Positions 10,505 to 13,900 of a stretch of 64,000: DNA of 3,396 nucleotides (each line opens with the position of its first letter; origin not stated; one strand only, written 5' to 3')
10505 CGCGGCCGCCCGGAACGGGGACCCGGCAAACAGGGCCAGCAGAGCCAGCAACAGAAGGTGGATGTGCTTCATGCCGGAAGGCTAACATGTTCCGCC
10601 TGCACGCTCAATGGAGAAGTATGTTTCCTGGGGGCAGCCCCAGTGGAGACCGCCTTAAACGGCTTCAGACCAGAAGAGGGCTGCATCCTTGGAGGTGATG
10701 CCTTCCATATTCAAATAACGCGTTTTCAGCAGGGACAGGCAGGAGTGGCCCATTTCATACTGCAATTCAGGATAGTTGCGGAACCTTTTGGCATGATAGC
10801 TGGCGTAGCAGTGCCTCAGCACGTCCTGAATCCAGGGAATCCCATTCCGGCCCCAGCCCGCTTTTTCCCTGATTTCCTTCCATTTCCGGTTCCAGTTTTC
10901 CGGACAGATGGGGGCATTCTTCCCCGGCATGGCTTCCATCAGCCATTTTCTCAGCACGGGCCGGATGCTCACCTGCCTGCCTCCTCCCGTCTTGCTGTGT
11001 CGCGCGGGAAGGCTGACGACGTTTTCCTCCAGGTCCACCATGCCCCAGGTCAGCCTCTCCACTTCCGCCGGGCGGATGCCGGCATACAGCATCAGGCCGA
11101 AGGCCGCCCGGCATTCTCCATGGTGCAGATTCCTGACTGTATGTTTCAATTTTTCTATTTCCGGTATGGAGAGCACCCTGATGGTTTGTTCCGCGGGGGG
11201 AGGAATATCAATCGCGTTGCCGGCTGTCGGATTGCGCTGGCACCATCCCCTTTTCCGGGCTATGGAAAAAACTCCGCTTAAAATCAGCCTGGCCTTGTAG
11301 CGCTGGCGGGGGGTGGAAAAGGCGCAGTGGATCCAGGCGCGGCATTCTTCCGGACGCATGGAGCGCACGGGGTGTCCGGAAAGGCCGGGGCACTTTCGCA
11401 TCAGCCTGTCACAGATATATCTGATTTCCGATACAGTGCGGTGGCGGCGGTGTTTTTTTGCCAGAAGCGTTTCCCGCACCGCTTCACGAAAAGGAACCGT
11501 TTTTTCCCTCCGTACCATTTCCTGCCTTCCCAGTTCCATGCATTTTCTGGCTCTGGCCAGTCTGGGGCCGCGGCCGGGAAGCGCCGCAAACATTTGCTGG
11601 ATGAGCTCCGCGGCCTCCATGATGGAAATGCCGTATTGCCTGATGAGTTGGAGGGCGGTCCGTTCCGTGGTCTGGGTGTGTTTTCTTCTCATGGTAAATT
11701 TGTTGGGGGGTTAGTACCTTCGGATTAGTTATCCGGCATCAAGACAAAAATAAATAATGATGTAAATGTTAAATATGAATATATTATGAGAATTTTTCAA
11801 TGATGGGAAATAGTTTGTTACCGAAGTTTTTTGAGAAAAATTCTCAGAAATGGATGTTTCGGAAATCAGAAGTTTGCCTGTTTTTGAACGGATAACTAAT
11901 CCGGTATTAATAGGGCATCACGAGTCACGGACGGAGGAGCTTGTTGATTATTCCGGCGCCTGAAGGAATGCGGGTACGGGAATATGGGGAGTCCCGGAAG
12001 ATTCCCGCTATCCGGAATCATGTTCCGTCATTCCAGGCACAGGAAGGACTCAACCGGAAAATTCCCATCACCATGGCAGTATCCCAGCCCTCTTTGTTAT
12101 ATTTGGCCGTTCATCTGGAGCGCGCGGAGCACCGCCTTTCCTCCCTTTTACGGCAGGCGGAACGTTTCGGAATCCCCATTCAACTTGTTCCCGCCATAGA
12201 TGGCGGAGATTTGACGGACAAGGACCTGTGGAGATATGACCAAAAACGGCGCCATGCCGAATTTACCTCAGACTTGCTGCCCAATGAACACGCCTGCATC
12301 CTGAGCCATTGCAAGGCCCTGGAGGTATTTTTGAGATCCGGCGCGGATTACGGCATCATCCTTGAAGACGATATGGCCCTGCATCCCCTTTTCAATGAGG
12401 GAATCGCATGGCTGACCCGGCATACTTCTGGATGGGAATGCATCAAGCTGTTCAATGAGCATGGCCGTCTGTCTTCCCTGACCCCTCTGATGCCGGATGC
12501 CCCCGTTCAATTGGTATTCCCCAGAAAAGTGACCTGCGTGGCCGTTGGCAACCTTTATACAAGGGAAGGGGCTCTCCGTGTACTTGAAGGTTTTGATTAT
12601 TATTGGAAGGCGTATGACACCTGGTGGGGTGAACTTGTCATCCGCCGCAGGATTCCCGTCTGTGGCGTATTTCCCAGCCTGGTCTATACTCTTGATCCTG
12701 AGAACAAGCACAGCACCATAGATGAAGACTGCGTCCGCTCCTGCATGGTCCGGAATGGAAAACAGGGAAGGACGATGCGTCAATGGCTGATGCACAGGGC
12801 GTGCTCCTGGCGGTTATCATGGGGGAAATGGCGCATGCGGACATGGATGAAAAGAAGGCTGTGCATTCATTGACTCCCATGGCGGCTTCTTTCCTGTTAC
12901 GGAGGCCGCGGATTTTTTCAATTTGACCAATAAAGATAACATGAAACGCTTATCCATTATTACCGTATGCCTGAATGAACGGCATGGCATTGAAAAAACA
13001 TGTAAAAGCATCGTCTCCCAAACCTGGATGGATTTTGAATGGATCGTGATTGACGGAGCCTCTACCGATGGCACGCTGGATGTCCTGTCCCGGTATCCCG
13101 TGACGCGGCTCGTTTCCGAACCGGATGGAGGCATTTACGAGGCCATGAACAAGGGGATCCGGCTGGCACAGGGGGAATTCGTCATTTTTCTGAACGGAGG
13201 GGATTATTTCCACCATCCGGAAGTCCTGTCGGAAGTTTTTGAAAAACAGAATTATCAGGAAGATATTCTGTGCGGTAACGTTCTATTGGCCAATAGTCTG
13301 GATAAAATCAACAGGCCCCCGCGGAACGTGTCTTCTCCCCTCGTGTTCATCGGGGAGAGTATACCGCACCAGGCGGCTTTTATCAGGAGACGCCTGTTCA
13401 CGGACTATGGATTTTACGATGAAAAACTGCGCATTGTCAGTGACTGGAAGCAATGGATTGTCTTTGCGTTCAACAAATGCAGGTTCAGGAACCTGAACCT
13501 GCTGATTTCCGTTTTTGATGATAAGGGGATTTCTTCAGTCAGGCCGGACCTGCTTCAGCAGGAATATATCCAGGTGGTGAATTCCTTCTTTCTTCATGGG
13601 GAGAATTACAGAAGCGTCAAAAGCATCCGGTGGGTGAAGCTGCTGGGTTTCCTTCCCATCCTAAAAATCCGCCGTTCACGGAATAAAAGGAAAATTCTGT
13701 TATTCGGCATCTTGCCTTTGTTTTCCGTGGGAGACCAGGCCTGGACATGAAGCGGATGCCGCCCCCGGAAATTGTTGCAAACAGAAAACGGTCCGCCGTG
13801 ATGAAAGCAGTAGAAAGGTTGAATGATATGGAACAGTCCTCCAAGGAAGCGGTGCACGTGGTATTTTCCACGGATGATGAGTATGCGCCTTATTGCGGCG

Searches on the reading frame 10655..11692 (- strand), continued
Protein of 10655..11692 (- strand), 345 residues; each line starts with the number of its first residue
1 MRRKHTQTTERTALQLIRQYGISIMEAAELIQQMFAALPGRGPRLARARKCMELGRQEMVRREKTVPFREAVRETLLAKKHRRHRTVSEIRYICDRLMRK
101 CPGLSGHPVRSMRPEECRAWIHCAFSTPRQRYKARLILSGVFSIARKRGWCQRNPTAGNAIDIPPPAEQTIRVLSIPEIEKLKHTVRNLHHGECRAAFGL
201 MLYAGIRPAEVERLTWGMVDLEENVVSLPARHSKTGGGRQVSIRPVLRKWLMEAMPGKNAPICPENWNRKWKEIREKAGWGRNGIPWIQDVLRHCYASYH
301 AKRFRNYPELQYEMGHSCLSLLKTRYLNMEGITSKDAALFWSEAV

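Call 44: find_encoding_contigs(protein=P0001, flank=3000, max_places=10)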
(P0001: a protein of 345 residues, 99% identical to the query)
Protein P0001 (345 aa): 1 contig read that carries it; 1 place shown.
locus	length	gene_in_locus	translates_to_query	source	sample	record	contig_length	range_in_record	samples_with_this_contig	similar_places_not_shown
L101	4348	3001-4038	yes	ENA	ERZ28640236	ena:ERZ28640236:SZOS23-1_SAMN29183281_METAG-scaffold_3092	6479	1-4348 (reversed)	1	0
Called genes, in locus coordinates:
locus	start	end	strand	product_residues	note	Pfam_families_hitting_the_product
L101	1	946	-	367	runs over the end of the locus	PF01501:Glyco_transf_8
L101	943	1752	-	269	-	PF00535:Glycos_transf_2, PF10111:Glyco_tranf_2_2 (faint)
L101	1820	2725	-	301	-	PF01755:Glyco_transf_25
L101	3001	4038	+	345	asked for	PF00589:Phage_integrase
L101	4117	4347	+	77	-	?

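Call 47: find_encoding_contigs(protein=P0002, flank=4000, max_places=4)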
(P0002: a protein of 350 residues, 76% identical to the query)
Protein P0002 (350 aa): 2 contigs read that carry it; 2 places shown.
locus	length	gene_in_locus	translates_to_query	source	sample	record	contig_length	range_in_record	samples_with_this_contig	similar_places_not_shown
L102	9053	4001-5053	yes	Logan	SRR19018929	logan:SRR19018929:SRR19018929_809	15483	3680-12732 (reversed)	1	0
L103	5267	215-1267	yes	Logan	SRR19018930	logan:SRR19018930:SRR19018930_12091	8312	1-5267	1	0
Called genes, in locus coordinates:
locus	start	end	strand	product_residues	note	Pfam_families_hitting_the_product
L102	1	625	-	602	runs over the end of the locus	PF01807:Zn_ribbon_DnaG, PF08275:DNAG_N, PF01751:Toprim, PF13155:Toprim_2, PF13662:Toprim_4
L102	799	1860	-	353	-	PF01501:Glyco_transf_8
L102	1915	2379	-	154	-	-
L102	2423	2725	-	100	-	PF00535:Glycos_transf_2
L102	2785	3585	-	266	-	PF01755:Glyco_transf_25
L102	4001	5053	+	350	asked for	PF00589:Phage_integrase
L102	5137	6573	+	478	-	PF25145:NfeD1b_N, PF24961:NfeD_membrane, PF01957:NfeD (weak)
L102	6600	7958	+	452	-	PF00919:UPF0004, PF04055:Radical_SAM, PF18693:TRAM_2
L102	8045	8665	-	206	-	-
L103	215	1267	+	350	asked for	PF00589:Phage_integrase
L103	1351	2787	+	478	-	PF25145:NfeD1b_N, PF24961:NfeD_membrane, PF01957:NfeD (weak)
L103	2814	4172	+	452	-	PF00919:UPF0004, PF04055:Radical_SAM, PF18693:TRAM_2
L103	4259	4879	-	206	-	-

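Call 48: find_encoding_contigs(protein=P0004, flank=4000, max_places=4)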
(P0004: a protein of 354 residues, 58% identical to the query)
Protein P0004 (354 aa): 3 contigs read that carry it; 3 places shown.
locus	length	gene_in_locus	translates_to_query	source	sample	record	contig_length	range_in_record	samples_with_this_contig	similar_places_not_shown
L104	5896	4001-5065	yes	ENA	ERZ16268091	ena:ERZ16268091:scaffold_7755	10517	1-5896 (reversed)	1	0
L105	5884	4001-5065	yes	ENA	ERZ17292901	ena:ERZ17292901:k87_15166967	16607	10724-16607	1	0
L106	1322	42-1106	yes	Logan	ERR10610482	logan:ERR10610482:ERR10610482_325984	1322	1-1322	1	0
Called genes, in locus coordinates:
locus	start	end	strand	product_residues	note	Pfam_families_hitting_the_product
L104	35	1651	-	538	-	PF05496:RuvB_N (faint), PF00004:AAA, PF00910:RNA_helicase (faint)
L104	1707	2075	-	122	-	-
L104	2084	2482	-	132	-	-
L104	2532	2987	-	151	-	-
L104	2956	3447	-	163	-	-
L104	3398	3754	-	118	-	-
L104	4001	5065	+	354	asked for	PF00589:Phage_integrase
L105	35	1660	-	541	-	PF05496:RuvB_N (faint), PF00004:AAA, PF00910:RNA_helicase (faint)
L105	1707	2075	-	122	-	-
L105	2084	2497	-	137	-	-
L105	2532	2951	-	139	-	-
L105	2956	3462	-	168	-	-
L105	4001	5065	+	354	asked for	PF00589:Phage_integrase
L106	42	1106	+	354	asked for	PF00589:Phage_integrase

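Call 51: search_solved_structures(query=A1, max_evalue=1, show_alignments=3)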
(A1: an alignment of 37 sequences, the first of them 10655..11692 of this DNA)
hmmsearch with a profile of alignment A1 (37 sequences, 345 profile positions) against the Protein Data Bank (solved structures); distinct sequences matched with E-value up to 1: 18.
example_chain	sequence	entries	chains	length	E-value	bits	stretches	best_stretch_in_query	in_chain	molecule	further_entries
4a8e_A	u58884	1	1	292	1.7e-07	34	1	156-320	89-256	PROBABLE TYROSINE RECOMBINASE XERC-LIKE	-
5hxy_A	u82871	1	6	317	2.3e-07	33.6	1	171-320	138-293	Tyrosine recombinase XerA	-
1a0p_A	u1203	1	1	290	3.5e-06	29.7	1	139-320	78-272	SITE-SPECIFIC RECOMBINASE XERD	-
2a3v_A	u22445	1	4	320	2.5e-05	26.8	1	170-253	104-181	site-specific recombinase IntI4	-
5dcf_A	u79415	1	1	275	0.00018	24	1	198-320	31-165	Tyrosine recombinase XerD,DNA translocase FtsK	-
6en0_A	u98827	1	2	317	0.00044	22.8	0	91-229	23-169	Int protein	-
6emy_A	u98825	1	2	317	0.00056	22.4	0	91-229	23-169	Int protein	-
5jjv_A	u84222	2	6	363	0.0006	22.3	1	172-343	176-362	Tyrosine recombinase XerH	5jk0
6emz_A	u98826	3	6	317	0.0027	20.2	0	289-324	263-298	Int protein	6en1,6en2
1aih_A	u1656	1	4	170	0.015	17.7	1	288-329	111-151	HP1 INTEGRASE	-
9f5x_2H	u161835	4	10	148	0.13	14.6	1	255-281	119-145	Cox6b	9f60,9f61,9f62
3zfi_A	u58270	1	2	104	0.16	14.4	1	128-165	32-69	RAP1A PROTEIN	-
4bi8_A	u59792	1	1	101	0.18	14.1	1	128-165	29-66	RAP1A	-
5dor_A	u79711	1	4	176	0.33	13.3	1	197-318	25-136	Integrase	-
5c6k_A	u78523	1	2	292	0.51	12.7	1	171-318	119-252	Integrase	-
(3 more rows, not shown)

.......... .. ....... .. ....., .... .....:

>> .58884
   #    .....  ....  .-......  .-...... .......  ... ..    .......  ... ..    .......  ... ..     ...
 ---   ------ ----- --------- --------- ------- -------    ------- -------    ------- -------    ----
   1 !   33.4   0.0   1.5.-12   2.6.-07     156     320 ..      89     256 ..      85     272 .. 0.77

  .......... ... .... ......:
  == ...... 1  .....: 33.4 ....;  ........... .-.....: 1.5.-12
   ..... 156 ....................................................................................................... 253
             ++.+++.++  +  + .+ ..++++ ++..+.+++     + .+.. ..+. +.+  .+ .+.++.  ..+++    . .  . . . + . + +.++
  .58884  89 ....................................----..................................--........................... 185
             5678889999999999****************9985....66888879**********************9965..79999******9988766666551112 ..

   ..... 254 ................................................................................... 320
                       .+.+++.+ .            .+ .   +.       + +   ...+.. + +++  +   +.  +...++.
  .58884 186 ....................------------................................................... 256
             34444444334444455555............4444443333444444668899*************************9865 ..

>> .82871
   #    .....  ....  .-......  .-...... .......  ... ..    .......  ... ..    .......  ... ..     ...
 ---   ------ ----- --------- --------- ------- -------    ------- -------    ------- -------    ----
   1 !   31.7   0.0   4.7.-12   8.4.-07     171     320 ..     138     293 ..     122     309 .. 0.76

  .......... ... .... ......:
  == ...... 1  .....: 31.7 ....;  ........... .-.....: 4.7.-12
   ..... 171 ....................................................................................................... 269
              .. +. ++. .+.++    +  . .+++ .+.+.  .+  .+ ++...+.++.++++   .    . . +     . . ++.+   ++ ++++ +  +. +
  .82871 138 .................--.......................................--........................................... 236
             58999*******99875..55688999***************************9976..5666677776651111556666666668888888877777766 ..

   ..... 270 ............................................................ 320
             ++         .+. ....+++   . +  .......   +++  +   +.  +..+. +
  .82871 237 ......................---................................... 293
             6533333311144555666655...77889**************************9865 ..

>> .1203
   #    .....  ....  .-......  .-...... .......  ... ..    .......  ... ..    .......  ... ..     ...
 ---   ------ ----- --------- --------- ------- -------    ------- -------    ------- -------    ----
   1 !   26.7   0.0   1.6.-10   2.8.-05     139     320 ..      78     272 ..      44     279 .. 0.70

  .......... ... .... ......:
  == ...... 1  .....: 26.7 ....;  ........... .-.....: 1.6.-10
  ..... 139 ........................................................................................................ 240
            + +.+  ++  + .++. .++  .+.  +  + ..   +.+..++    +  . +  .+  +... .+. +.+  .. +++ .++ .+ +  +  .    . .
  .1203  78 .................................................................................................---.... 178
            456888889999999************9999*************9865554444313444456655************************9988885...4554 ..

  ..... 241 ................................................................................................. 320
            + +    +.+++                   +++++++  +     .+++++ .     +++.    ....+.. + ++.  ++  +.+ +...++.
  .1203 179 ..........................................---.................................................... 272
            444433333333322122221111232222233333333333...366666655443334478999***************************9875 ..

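Call 55: search_protein_families(library=pfam, proteins=[L039:29-2797:-, L086:31-2715:-, L022:1-2628:-, L026:1020-2822:-, L029:2418-2819:-, L079:770-2791:-, L044:1328-2686:-, L045:1312-2823:-, L018:1213-2664:-, L034:2055-2810:-], max_evalue=0.001)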
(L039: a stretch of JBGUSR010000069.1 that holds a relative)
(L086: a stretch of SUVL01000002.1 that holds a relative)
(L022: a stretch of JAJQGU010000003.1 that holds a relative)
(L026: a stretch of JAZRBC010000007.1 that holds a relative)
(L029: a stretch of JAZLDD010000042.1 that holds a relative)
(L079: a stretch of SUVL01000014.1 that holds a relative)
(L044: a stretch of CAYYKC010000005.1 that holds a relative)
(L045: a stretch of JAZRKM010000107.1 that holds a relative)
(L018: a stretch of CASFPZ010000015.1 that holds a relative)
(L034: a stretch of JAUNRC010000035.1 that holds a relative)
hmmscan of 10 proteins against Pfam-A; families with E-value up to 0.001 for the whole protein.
L039:29-2797:- (923 aa): 2 families
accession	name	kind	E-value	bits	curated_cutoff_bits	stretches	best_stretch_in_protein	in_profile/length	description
PF12951.13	PATR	-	7.9e-08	32.7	27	1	554-583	1-30/30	Passenger-associated-transport-repeat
PF07589.16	PEP-CTERM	-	0.00012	22.5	20.7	1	900-922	2-24/24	PEP-CTERM motif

L086:31-2715:- (895 aa): 1 family
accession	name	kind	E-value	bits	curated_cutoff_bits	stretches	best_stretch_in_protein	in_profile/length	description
PF03797.25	Autotransporter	-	5.9e-16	59.4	26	1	643-874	3-254/255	Autotransporter beta-domain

L022:1-2628:- (876 aa): 1 family
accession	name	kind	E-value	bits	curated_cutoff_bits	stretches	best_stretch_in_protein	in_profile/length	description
PF02415.23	Chlam_PMP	-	2.5e-22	76.9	20.6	2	268-285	2-19/19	Chlamydia polymorphic membrane protein (Chlamydia_PMP) repeat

L026:1020-2822:- (601 aa): 1 family
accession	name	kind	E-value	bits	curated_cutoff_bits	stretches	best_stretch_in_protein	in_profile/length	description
PF13231.12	PMT_2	-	0.00013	22.7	26.1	1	186-345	2-158/160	Dolichyl-phosphate-mannose-protein mannosyltransferase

L029:2418-2819:- (134 aa): 1 family
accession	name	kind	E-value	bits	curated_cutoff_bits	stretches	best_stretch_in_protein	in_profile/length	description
PF04138.20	GtrA_DPMS_TM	-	2e-22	80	26.1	1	16-131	1-115/117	GtrA/DPMS, transmembrane domain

L079:770-2791:- (674 aa): 2 families
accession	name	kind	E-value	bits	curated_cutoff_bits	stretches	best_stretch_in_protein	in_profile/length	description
PF19040.6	SGNH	-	3.6e-35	122.3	27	1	429-659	16-244/248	SGNH domain (fused to AT3 domains)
PF01757.29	Acyl_transf_3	-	5e-32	111.7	31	1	29-346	4-325/326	Acyltransferase domain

L044:1328-2686:- (453 aa): 1 family
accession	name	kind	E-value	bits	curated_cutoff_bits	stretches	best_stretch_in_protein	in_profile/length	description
PF13289.12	SIR2_2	-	5.2e-09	36.8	24.5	1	104-283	2-141/141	SIR2-like domain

L045:1312-2823:- (504 aa): 6 families
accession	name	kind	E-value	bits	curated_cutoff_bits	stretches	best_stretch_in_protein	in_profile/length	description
PF13175.12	AAA_15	-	1e-15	58.7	32.1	1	92-254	208-374/374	AAA ATPase domain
PF13304.12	AAA_21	-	1.5e-12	48.7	27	1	27-253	2-302/304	AAA domain, putative AbiEii toxin, Type IV TA system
PF13476.12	AAA_23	-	1.3e-08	36.1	27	1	5-209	2-168/201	AAA domain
PF02463.25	SMC_N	-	4.3e-08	33.3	40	1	4-257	4-205/220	RecF/RecN/SMC N terminal domain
PF00005.33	ABC_tran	-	6.8e-07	30.4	25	1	14-217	2-135/137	ABC transporter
PF13401.12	AAA_22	-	5.9e-05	23.8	27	0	186-245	64-119/130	AAA domain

L018:1213-2664:- (484 aa): 2 families
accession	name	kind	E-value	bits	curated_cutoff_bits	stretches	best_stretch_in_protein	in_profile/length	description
PF01926.29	MMR_HSR1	-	9.9e-06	26.1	21.9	1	43-82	1-38/113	50S ribosome-binding GTPase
PF00350.29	Dynamin_N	-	3e-05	24.5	27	1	44-90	1-45/168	Dynamin family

L034:2055-2810:- (252 aa): 0 families

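Call 59: search_protein_families(library=ncbifam, proteins=[window:10655-11692:-], max_evalue=0.001)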
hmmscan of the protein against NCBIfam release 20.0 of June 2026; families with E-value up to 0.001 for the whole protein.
window:10655-11692:- (345 aa): 1 family
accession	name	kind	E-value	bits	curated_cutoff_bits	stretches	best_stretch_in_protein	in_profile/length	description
NF040815.2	recomb_XerA_Arch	equivalog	4.4e-06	26.5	220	1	151-322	81-248/263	site-specific tyrosine recombinase/integron integrase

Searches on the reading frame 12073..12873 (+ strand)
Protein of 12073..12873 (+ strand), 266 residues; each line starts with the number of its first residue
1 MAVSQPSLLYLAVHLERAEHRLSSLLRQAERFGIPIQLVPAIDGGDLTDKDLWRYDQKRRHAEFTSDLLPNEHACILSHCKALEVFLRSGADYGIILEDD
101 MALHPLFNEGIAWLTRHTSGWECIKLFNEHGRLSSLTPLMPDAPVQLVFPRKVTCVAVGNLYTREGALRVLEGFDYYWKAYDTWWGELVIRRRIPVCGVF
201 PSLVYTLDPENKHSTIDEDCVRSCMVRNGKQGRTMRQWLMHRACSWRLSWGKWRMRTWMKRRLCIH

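Call 7: search_protein_families(library=pfam, proteins=[window:12073-12873:+], max_evalue=0.01)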
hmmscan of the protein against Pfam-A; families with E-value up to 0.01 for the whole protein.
window:12073-12873:+ (266 aa): 1 family
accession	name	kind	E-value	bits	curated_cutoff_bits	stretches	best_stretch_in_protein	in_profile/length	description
PF01755.23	Glyco_transf_25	-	3.6e-11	43.7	24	1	14-125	8-120/199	Glycosyltransferase family 25 (LPS biosynthesis protein)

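Call 59: search_protein_families(library=ncbifam, proteins=[window:12073-12873:+], max_evalue=0.001)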
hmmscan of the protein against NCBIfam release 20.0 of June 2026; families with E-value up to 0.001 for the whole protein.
window:12073-12873:+ (266 aa): 0 families

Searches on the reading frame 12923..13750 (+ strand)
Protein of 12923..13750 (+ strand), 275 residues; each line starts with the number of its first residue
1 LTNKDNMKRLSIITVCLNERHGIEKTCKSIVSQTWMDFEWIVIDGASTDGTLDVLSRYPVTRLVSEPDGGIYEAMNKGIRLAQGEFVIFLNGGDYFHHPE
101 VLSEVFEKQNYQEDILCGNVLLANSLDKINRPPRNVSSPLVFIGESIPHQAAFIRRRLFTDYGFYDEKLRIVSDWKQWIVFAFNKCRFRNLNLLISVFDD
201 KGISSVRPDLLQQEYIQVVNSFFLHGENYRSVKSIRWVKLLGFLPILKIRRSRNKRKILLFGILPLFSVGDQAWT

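Call 7: search_protein_families(library=pfam, proteins=[window:12923-13750:+], max_evalue=0.01)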
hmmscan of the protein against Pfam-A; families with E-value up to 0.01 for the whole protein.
window:12923-13750:+ (275 aa): 3 families
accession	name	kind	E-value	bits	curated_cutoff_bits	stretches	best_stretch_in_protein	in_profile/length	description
PF00535.33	Glycos_transf_2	-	1.3e-22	81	23.3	1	11-143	1-132/168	Glycosyl transferase family 2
PF10111.15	Glyco_tranf_2_2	-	8.9e-07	29.1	27.3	1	14-97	5-95/276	Glycosyltransferase like family 2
PF13641.12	Glyco_tranf_2_3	-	0.0063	17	27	0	10-105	3-107/230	Glycosyltransferase like family 2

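Call 59: search_protein_families(library=ncbifam, proteins=[window:12923-13750:+], max_evalue=0.001)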
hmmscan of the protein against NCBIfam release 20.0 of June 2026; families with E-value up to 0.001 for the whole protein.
window:12923-13750:+ (275 aa): 12 families
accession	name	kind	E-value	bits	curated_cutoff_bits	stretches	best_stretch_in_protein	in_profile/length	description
TIGR04009.1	wcaE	equivalog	7.6e-29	100.7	369.2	1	10-206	3-203/248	colanic acid biosynthesis glycosyltransferase WcaE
NF047683.1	TeichurnBiosyTuaG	equivalog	3.7e-13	49.7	400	1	7-98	5-101/252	teichuronic acid biosynthesis protein TuaG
TIGR04283.1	glyco_like_mftF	equivalog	8.1e-13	48.5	182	1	10-175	1-163/221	TIGR04283 family arsenosugar biosynthesis glycosyltransferase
NF007482.0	PRK10073.1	equivalog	1.7e-12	47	423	1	5-96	3-98/334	glycosyltransferase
TIGR03937.1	PgaC_IcaA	equivalog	6.4e-08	32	422.3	1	3-92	40-134/407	poly-beta-1,6-N-acetyl-D-glucosamine synthase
NF053739.1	GlytfEpsEBac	equivalog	1.5e-07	30.7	450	1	10-98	3-97/265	glycosyltransferase EpsE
NF050050.1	ProtGlycPglI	equivalog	1.3e-06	28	500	1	8-123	2-122/306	GalNAc(5)-diNAcBac-PP-undecaprenol beta-1,3-glucosyltransferase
NF041875.1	EPS_EpsD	equivalog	1.8e-06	27.6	370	1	10-119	1-115/325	exopolysaccharide biosynthesis glycosyltransferase EpsD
NF047588.1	GlcsyltransPgfSStrep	equivalog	3.6e-05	23.1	500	1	9-116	2-117/308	glycosyltransferase PgfS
NF038302.1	EPS_HpsE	equivalog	0.00042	19.4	300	1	32-95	28-98/307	hormogonium polysaccharide biosynthesis glycosyltransferase HpsE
TIGR04182.1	glyco_TIGR04182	equivalog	0.00086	18.8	325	0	12-101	4-89/293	S-layer glycoprotein N-glycosyltransferase AglJ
NF045692.1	OglycostaseCruG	equivalog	0.00088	18.3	600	0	3-56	36-89/386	2'-O-glycosyltransferase CruG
